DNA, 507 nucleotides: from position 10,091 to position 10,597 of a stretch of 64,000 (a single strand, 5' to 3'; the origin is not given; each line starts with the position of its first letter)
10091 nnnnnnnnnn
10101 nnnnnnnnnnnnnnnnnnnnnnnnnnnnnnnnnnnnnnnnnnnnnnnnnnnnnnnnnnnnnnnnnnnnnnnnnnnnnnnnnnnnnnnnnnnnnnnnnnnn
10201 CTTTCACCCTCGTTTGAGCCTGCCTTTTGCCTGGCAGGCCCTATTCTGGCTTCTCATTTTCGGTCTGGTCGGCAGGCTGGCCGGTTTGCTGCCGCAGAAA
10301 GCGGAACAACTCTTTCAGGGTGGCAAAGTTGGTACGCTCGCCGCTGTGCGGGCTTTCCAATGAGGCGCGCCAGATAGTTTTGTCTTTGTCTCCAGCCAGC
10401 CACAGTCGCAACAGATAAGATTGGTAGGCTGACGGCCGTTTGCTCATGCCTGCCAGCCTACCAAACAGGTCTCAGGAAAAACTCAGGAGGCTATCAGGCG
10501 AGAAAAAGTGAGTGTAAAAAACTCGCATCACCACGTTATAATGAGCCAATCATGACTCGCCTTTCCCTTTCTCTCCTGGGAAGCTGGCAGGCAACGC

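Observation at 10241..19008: Two paralogous small Trp-rich proteins bracket a STAND regulator plus giant secreted protein block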

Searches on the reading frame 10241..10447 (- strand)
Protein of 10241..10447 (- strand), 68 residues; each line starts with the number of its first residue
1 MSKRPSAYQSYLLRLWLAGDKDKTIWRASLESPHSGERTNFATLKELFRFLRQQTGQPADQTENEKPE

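Call 5: search_protein_families(library=pfam, proteins=[window:10244-10447:-], max_evalue=10)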
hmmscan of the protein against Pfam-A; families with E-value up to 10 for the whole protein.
seq(68 aa): 0 families

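Call 6: search_protein_families(library=ncbifam, proteins=[window:10244-10447:-], max_evalue=10)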
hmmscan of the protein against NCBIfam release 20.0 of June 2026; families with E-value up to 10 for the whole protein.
seq(68 aa): 0 families

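Call 9: find_homologous_proteins(query=window:10244-10447:-, max_evalue=0.01)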
Query seq(68 aa) (68 aa): 250 proteins with E <= 0.01 among 251 candidates; the best 120 are listed.
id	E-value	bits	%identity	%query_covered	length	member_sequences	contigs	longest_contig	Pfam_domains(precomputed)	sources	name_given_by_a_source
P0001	1.9e-38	147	100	100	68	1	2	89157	-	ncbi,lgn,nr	ncbi:MAG TPA: hypothetical protein PLD25_26780 [Chloroflexota bacterium]|nr:hypothetical protein [Ch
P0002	7.6e-31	123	85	99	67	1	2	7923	-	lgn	-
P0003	6.7e-30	120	85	100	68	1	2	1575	-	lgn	-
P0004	5.6e-27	110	78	99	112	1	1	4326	-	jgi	jgi:hypothetical protein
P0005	7.4e-27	110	81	99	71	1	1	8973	-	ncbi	-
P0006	9.4e-26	107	79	93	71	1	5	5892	-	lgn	-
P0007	9.5e-26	107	77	97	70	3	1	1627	-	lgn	-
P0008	6.1e-25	104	76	97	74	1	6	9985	-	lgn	-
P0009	6.6e-25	104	75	100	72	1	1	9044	-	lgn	-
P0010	1.5e-24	103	76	99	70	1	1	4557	-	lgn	-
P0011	4.1e-24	101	75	99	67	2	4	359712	-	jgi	jgi:hypothetical protein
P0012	8.9e-24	100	75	99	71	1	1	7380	-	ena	-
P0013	4.4e-19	86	73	82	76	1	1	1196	-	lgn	-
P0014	1.1e-18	84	73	82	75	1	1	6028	-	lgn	-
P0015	7.6e-18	82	62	96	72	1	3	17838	-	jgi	jgi:hypothetical protein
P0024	2.3e-15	74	57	99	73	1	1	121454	-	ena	-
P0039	1.3e-13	68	66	74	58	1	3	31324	-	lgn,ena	-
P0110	3.4e-11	61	56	90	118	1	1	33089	-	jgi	jgi:hypothetical protein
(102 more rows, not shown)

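Call 13: find_encoding_contigs(protein=P0011, flank=8000, max_places=4)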
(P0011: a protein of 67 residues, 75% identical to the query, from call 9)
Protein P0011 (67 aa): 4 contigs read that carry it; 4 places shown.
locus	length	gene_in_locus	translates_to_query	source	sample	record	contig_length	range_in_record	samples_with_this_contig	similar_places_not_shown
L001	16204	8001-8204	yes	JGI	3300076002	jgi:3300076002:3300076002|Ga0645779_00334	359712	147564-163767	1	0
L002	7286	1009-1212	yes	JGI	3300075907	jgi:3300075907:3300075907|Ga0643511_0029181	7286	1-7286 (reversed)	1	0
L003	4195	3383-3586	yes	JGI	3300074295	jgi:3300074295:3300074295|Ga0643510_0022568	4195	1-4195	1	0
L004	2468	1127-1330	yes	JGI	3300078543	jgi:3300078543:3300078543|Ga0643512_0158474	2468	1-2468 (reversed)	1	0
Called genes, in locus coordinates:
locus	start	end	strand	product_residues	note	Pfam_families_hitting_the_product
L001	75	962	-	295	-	PF23381:Beta-prop_IFT122_1st, PF25174:Beta-prop_THOC3 (weak), PF25175:Beta-prop_WDR5, PF25173:Beta-prop_WDR3_1st, PF25174:Beta-prop_THOC3, PF24814:WD40_Prp19, PF23393:Beta-prop_WDR90_POC16_2nd (weak), PF23414:Beta-prop_EML_2 (weak), +12 more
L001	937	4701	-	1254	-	PF03704:BTAD, PF00069:Pkinase, PF07714:PK_Tyr_Ser-Thr, PF20703:nSTAND1, PF24105:Beta-prop_CAF1B_HIR1, PF24807:WD40_CDC20-Fz, PF24814:WD40_Prp19, PF25173:Beta-prop_WDR3_1st, +15 more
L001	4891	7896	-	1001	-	PF01637:ATPase_2 (faint), PF03704:BTAD, PF00931:NB-ARC, PF13191:AAA_16 (weak), PF13401:AAA_22, PF25872:HTH_77 (weak), PF13424:TPR_12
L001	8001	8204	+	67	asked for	-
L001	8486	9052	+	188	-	-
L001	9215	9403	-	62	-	-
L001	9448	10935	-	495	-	PF00128:Alpha-amylase, PF22026:Alpha-amylase_C_2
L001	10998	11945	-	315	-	PF00248:Aldo_ket_red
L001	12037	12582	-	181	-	PF00857:Isochorismatase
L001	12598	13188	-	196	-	PF00881:Nitroreductase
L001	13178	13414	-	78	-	-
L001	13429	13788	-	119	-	PF14534:DUF4440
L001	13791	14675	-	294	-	-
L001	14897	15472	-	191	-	PF13391:HNH_2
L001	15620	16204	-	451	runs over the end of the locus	PF13546:DDE_5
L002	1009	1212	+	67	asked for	-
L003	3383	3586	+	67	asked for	-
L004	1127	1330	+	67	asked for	-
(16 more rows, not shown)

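Call 14: find_encoding_contigs(protein=P0024, flank=6000, max_places=3)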
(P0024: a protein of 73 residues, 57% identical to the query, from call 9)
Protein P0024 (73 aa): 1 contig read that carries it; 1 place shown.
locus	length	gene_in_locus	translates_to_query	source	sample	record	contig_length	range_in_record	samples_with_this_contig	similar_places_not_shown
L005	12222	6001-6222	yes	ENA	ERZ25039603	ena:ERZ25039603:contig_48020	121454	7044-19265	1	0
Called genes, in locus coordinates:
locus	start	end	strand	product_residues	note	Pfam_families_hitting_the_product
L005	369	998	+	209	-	PF04055:Radical_SAM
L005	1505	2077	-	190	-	PF00515:TPR_1 (faint), PF07719:TPR_2 (faint), PF13176:TPR_7 (faint), PF13181:TPR_8 (faint), PF13424:TPR_12, PF14938:SNAP (weak), PF17874:TPR_MalT (weak), PF13424:TPR_12, +3 more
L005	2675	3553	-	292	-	-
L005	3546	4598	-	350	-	PF00486:Trans_reg_C (faint), PF03704:BTAD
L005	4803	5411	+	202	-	-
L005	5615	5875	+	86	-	-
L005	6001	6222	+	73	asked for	-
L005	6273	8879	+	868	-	PF01841:Transglut_core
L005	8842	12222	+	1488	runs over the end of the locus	PF17996:CE2_N (faint)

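Call 15: find_encoding_contigs(protein=P0110, flank=6000, max_places=3)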
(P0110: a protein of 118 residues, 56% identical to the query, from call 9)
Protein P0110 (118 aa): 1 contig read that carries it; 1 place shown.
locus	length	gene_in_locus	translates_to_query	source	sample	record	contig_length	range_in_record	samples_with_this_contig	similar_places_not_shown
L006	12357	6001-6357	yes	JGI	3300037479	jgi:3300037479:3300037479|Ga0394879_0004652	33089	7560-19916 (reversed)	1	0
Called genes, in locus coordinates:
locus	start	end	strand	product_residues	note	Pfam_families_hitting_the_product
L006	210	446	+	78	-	PF04255:DUF433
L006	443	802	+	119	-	PF01927:Mut7-C (weak), PF18480:DUF5615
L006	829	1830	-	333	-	PF00389:2-Hacid_dh, PF02826:2-Hacid_dh_C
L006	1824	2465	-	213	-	-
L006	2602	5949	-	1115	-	PF13374:TPR_10 (faint), PF03704:BTAD, PF13191:AAA_16 (weak), PF00931:NB-ARC (weak), PF13401:AAA_22 (weak), PF17874:TPR_MalT (weak), PF13424:TPR_12 (weak)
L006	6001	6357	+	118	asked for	-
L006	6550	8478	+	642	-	-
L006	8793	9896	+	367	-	PF13384:HTH_23 (weak), PF13551:HTH_29, PF13565:HTH_32 (weak), PF13592:HTH_33, PF13358:DDE_3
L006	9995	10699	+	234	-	-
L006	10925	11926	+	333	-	PF00496:SBP_bac_5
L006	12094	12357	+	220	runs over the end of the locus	-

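Call 16: find_encoding_contigs(protein=P0039, flank=6000, max_places=3)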
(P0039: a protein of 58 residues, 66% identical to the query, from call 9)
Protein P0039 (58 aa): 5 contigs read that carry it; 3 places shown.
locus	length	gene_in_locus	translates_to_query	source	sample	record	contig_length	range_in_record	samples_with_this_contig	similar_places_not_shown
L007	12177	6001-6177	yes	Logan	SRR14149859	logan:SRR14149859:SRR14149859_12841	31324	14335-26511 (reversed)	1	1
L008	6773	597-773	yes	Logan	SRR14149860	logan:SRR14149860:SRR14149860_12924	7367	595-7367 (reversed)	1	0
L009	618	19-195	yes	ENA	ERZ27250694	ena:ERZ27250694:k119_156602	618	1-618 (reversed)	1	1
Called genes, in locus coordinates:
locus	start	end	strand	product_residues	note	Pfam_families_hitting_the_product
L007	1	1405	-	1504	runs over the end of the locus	PF03704:BTAD, PF20703:nSTAND1, PF25174:Beta-prop_THOC3, PF23381:Beta-prop_IFT122_1st, PF23414:Beta-prop_EML_2, PF25174:Beta-prop_THOC3, PF24814:WD40_Prp19, PF24807:WD40_CDC20-Fz, +27 more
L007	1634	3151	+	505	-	-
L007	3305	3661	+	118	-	PF18765:Polbeta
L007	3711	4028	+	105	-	PF05168:HEPN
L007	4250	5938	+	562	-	PF01839:FG-GAP (faint), PF13517:FG-GAP_3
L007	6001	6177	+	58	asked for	-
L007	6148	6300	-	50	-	-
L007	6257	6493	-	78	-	-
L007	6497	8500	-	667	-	PF01926:MMR_HSR1, PF02421:FeoB_N, PF17910:FeoB_Cyto, PF07670:Gate, PF07664:FeoB_C, PF07670:Gate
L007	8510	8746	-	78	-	PF04023:FeoA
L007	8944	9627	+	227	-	PF01325:Fe_dep_repress, PF02742:Fe_dep_repr_C, PF04023:FeoA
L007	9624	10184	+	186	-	PF02525:Flavodoxin_2, PF03358:FMN_red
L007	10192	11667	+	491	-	PF00251:Glyco_hydro_32N, PF04616:Glyco_hydro_43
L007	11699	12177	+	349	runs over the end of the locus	PF01210:NAD_Gly3P_dh_N, PF02558:ApbA (weak), PF07479:NAD_Gly3P_dh_C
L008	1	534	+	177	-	?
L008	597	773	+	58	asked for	-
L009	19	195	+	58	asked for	-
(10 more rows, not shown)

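Call 29: search_protein_representatives(alignment_id=A1)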
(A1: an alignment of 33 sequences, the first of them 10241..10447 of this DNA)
Query: 33 sequences, 90 profile positions. Proteins with E-value up to 0.001 (for the whole library): 7242; up to 1e-10: 2935; up to 1e-30: 4. The best 150 are listed.
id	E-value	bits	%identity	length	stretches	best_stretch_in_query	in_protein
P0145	1.2e-71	252.7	-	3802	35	32-79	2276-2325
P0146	6.5e-39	147.8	-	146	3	5-67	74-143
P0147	6.5e-37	141.4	-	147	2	10-69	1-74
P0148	2.7e-32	126.6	-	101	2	7-65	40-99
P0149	5.0e-28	112.9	-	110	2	10-69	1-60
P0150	3.4e-27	110.2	-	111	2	14-69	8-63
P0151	4.8e-27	109.8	-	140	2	10-75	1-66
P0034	1.9e-24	101.5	-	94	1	7-76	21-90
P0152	4.4e-24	100.2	-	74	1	10-75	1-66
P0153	5.2e-24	100.0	-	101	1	8-82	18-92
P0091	5.9e-24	99.8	-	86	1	5-71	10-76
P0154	7.8e-24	99.5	-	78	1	10-82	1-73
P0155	1.0e-23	99.1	-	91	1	8-75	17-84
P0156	1.1e-23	99.0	-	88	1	7-75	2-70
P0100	1.1e-23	99.0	-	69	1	10-75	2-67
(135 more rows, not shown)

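Call 36: predict_structure(alignment_id=A1)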
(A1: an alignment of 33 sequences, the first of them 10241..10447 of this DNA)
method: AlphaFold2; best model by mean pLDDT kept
length: 68 residues; sequences in the alignment: 33
mean_pLDDT: 78.5   pTM: 0.59
mean pLDDT of the five models: 78.5, 78.2, 77.7, 77.4, 75.0
residues with pLDDT >= 90: 23; 70-90: 26; 50-70: 10; < 50: 9
segments of 3 or more residues with pLDDT < 50: 62-68
pLDDT, mean of each block of 10 residues (from residue 1): 63 89 85 90 91 79 46
secondary structure, 60 per line:
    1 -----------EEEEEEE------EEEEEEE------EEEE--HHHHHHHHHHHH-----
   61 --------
elements in order: E12-18 E25-31 E38-41 H44-55

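Call 40: fold_search(model_id=the predicted structure, library=pdb)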
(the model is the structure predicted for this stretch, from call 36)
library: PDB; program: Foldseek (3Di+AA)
matches with E <= 10: 545; with E <= 0.001: 0
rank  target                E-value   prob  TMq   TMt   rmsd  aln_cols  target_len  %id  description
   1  2kvt_MODEL_1_A        1.3e-01  0.96  0.50  0.49   8.6        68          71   12  solution NMR structure of yaiA from Escherichia Eoli. Northeast Structural Genomics Target ER244 (released 2010-05-19)
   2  6k0a_G                2.6e-01  0.51  0.27  0.17  10.8        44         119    9  cryo-EM structure of an archaeal Ribonuclease P (released 2019-06-19)
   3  2hd5_A                4.6e-01  0.85  0.35  0.09   4.6        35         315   20  USP2 in complex with ubiquitin (released 2006-08-15)
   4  7zoq_A                6.6e-01  0.63  0.42  0.04   9.9        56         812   12  Cryo-EM structure of a CRISPR effector in complex with a caspase regulator (released 2022-11-30)
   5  8chw_B                6.6e-01  0.21  0.33  0.33  13.3        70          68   16  Crystal structure of human PURA (fragment Pro216-Lys280, PUR repeat III) (released 2024-02-21)
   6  5wvw_A                7.5e-01  0.75  0.33  0.37   2.1        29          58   17  The crystal structure of Cren7 mutant L28A in complex with dsDNA (released 2017-04-26)
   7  1xtn_A                7.5e-01  0.21  0.32  0.21   7.7        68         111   10  crystal structure of CISK-PX domain with sulfates (released 2004-11-02)
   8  5fgo_A                8.5e-01  0.38  0.38  0.41   8.1        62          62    8  Crystal structure of D. melanogaster Pur-alpha repeat III. (released 2016-01-20)
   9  3kxt_A                9.0e-01  0.72  0.34  0.40   2.3        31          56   13  Crystal structure of Sulfolobus Cren7-dsDNA complex (released 2010-06-09)
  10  5wvy_A                9.0e-01  0.72  0.34  0.39   2.3        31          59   13  The crystal structure of Cren7 mutant L28V in complex with dsDNA (released 2017-04-26)
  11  3lwi_A                9.6e-01  0.72  0.34  0.39   2.3        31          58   13  Crystal structure of Cren7-dsDNA complex (released 2010-05-26)
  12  7nky_O                9.6e-01  0.54  0.37  0.08   4.4        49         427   16  RNA Polymerase II-Spt4/5-nucleosome-FACT structure (released 2021-07-07)
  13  1whq_MODEL_1_A        9.6e-01  0.44  0.42  0.31   5.6        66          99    8  Solution structure of the N-terminal dsRBD from hypothetical protein BAB28848 (released 2004-11-28)
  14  2lt1_MODEL_1_A        9.6e-01  0.28  0.30  0.28   4.3        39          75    8  Solution NMR structure of the 72-residue N-terminal domain of Myxococcus xanthus CarD (released 2013-11-13)
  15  4lid_B                1.0e+00  0.25  0.38  0.32   6.9        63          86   14  A100, A DNA binding scaffold from Sulfolobus spindle-shape virus 1 (released 2014-09-24)
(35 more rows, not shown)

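Call 67: search_protein_families(library=padloc, proteins=[window:10241-10447:-], max_evalue=0.01)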
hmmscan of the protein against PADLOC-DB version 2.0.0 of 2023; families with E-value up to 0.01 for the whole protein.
window:10241-10447:- (68 aa): 0 families

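Call 68: search_protein_families(library=phrogs, proteins=[window:10241-10447:-], max_evalue=0.1)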
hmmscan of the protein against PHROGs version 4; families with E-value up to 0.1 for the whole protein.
window:10241-10447:- (68 aa): 0 families

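Call 69: search_solved_structures(query=A1, max_evalue=10)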
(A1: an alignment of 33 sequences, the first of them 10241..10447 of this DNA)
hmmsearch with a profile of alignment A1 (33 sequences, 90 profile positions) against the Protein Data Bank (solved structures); distinct sequences matched with E-value up to 10: 1.
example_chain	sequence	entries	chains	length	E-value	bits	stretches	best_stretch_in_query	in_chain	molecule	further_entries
5zcr_A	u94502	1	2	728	1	12.5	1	31-71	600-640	Maltooligosyl trehalose synthase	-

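Call 78: predict_structure(alignment_id=A3)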
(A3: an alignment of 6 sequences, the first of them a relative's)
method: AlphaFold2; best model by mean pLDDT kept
length: 147 residues; sequences in the alignment: 6
mean_pLDDT: 66.0   pTM: 0.50
mean pLDDT of the five models: 66.0, 63.0, 62.7, 62.2, 61.7
residues with pLDDT >= 90: 0; 70-90: 74; 50-70: 38; < 50: 35
segments of 3 or more residues with pLDDT < 50: 1-7, 21-27, 30-35, 97-102, 106-110
pLDDT, mean of each block of 10 residues (from residue 1): 45 76 47 56 77 82 72 52 69 63 48 76 82 83 63
secondary structure, 60 per line:
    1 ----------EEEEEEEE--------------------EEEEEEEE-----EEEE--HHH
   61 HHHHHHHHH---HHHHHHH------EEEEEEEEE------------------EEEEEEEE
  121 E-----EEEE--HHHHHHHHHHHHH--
elements in order: E11-18 E39-46 E52-55 H58-69 H73-79 E86-94 E113-121 E127-130 H133-145

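Call 81: fold_search(model_id=the predicted structure, library=pdb)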
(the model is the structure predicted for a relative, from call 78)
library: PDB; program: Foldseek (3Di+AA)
matches with E <= 10: 209; with E <= 0.001: 0
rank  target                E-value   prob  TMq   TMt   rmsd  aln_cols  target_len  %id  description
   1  7t4s_D                3.1e-01  0.09  0.18  0.16  17.0       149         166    9  CryoEM structure of the HCMV Pentamer gH/gL/UL128/UL130/UL131A in complex with NRP2 and neutralizing fabs 8I21 and 13H (released 2022-03-23)
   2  8dg5_K                3.8e-01  0.08  0.17  0.11  32.0       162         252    6  Structural Basis of MicroRNA Biogenesis by Dicer-1 and Its Partner Protein Loqs-PB - complex IIb (released 2022-11-16)
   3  4yhc_B                4.2e-01  0.11  0.20  0.08  17.1       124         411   14  Crystal structure of the WD40 domain of SCAP from fission yeast (released 2015-04-01)
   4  7kbb_D                9.3e-01  0.04  0.15  0.14  16.7       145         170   12  Cryo-EM structure of the HCMV pentamer bound by Fabs 2-18 and 8I21 (released 2021-08-11)
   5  9cr6_A                1.0e+00  0.12  0.21  0.13  10.6       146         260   10  Crystal structure of histidine racemase (HisR) of Fusobacterium nucleatum (C209S) (released 2025-03-05)
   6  8d2j_B                1.1e+00  0.21  0.21  0.07  18.7        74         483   16  A novel insecticidal protein from ferns IPD113_Cow. (released 2023-11-08)
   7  1bpo_B                1.6e+00  0.72  0.21  0.06   1.1        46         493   15  CLATHRIN HEAVY-CHAIN TERMINAL DOMAIN AND LINKER (released 1998-12-16)
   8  3k44_B                1.6e+00  0.06  0.17  0.18  17.0       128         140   12  Crystal Structure of Drosophila melanogaster Pur-alpha (released 2009-10-27)
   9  7t4r_E                1.6e+00  0.02  0.16  0.14  17.0       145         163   12  CryoEM structure of the HCMV Pentamer gH/gL/UL128/UL130/UL131A in complex with THBD and neutralizing fabs MSL-109 and  (released 2022-03-23)
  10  1c9l_A                1.8e+00  0.66  0.21  0.09   1.3        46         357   15  PEPTIDE-IN-GROOVE INTERACTIONS LINK TARGET PROTEINS TO THE B-PROPELLER OF CLATHRIN (released 2000-02-07)
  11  2yzt                  2.0e+00  0.16  0.17  0.32   5.5        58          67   17  Crystal structure of uncharacterized conserved protein from Thermus thermophilus HB8 (released 2007-11-06)
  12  1c9i_A                2.1e+00  0.60  0.21  0.09   1.3        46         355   15  PEPTIDE-IN-GROOVE INTERACTIONS LINK TARGET PROTEINS TO THE B-PROPELLER OF CLATHRIN (released 2000-02-07)
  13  3v1w_A                2.3e+00  0.12  0.28  0.15  13.8       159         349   10  Molecular Basis for Multiple Ligand Binding of Calsequestrin and Potential Inhibition by Caffeine and Gallocatecin (released 2012-12-12)
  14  8pxw_MODEL_1_A        2.3e+00  0.05  0.14  0.19  11.1       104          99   13  Structure of the WW domain tandem of PRPF40A (released 2024-04-03)
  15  7ezx_O3               2.3e+00  0.02  0.13  0.06  16.0       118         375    9  Structure of the phycobilisome from the red alga Porphyridium purpureum in Middle Light (released 2022-09-28)
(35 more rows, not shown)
